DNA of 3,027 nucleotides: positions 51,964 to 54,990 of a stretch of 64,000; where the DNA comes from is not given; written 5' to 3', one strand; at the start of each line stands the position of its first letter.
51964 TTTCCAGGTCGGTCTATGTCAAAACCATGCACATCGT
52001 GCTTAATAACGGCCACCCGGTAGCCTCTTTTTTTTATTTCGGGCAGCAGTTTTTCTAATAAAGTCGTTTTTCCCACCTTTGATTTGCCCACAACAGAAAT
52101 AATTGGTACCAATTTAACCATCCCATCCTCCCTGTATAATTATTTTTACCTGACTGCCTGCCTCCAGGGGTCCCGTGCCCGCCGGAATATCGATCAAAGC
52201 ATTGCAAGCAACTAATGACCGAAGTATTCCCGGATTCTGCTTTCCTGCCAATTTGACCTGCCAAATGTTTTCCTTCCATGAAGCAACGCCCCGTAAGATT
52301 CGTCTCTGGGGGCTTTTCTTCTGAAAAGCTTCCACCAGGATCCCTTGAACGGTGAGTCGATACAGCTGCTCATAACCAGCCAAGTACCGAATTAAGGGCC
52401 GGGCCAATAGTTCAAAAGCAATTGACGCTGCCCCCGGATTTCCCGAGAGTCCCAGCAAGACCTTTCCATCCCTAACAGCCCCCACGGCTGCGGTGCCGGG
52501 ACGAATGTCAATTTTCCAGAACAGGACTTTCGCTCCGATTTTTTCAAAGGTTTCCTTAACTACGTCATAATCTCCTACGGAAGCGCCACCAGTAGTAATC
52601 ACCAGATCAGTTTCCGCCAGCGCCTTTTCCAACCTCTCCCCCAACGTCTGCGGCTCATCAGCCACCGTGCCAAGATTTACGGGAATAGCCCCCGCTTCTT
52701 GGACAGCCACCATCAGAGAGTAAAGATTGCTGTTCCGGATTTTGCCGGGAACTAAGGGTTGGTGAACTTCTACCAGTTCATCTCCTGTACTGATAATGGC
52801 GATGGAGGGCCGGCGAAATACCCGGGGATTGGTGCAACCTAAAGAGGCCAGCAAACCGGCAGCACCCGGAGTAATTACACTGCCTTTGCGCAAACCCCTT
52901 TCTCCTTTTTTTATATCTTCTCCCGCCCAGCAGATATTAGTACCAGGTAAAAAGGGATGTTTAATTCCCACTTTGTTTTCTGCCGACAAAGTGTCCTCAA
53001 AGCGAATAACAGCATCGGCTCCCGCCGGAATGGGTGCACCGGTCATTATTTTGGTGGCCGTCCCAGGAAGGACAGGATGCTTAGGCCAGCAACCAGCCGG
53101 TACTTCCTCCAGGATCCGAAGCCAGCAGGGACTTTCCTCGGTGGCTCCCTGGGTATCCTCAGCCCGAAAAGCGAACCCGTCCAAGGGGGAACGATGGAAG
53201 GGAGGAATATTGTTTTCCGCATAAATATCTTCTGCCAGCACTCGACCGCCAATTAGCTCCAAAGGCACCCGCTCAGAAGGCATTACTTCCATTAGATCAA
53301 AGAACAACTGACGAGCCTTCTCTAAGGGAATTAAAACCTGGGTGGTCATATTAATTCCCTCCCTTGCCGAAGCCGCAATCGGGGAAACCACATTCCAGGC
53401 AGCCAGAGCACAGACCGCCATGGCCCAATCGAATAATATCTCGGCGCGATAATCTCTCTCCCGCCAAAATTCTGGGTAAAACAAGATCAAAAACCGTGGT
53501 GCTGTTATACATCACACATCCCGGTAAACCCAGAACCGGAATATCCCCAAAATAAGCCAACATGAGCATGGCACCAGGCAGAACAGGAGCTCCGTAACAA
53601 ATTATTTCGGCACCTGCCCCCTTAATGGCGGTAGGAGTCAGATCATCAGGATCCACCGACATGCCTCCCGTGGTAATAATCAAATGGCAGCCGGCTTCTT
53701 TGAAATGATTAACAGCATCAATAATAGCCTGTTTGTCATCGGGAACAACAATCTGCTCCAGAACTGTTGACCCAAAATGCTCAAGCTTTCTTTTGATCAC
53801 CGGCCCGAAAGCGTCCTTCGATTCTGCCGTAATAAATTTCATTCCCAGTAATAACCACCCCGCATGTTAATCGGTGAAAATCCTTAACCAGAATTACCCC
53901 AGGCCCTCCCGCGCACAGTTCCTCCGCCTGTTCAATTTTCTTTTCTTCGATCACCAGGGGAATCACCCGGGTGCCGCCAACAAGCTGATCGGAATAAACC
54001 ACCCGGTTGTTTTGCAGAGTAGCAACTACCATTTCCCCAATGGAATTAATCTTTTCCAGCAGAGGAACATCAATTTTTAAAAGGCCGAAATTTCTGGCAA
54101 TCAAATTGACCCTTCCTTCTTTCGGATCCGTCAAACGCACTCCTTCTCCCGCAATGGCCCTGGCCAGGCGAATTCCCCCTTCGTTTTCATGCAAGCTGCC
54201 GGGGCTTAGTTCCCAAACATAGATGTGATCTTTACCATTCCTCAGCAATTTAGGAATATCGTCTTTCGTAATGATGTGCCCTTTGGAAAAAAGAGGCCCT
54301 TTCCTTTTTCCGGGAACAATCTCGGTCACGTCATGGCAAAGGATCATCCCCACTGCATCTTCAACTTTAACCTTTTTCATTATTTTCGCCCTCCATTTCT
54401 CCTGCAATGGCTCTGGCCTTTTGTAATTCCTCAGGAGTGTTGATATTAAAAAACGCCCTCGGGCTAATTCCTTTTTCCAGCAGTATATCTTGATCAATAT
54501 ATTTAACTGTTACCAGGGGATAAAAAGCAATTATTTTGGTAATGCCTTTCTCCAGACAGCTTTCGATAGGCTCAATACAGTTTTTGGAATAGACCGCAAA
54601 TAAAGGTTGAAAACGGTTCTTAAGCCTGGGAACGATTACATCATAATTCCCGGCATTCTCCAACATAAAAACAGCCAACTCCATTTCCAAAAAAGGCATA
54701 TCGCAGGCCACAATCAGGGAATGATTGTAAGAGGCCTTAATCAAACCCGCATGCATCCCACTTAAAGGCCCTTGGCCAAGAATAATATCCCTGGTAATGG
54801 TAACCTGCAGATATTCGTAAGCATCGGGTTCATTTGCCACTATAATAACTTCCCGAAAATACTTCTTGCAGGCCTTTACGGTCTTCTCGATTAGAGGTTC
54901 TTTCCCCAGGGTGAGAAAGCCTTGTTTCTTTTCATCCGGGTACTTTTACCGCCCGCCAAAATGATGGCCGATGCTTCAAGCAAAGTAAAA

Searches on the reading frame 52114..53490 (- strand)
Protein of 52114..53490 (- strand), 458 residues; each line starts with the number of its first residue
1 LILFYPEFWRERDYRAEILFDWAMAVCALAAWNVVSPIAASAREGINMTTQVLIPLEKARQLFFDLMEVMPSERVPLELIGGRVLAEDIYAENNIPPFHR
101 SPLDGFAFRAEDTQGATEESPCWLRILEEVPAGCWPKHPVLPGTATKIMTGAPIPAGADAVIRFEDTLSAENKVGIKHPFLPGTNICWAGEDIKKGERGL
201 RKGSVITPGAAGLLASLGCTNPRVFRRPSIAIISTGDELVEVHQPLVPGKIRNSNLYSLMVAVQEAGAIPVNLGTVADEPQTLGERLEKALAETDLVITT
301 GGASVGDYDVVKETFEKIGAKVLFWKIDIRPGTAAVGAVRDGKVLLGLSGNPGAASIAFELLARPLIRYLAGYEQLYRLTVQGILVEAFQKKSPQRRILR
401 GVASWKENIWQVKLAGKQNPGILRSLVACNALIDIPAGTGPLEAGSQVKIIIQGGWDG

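Call 38: search_protein_families(library=pfam, proteins=[window:52114-53490:-], max_evalue=0.00001)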
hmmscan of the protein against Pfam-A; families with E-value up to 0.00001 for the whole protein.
window:52114-53490:- (458 aa): 3 families
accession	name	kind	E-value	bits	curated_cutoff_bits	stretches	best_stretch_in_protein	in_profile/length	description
PF03453.22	MoeA_N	-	3.5e-44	150.7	30.8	1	54-218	1-160/160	MoeA N-terminal region (domain I and II)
PF00994.29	MoCF_biosynth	-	1.2e-31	109.8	26.6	1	231-368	1-143/144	Probable molybdopterin binding domain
PF03454.20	MoeA_C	-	2.4e-10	40.9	22.1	1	384-451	3-70/72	MoeA C-terminal region (domain IV)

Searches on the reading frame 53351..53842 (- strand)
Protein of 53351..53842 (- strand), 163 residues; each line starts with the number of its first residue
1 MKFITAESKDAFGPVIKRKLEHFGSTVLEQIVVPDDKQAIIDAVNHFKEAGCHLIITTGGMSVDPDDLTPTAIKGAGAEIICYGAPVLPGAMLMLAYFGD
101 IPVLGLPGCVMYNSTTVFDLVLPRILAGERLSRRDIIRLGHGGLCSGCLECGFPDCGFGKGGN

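Call 38: search_protein_families(library=pfam, proteins=[window:53351-53842:-], max_evalue=0.00001)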
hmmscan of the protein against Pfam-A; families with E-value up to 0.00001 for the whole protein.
window:53351-53842:- (163 aa): 1 family
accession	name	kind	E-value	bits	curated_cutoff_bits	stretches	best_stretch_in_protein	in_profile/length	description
PF00994.29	MoCF_biosynth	-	6.3e-21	75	26.6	1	6-125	12-142/144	Probable molybdopterin binding domain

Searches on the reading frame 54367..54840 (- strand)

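Call 38: search_protein_families(library=pfam, proteins=[window:54367-54840:-], max_evalue=0.00001)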
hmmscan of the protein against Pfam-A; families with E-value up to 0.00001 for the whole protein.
window:54367-54840:- (157 aa): 1 family
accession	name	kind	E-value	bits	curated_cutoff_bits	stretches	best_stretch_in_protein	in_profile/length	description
PF12804.13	NTP_transf_3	-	4.1e-17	63.3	27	1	6-105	53-155/160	MobA-like NTP transferase domain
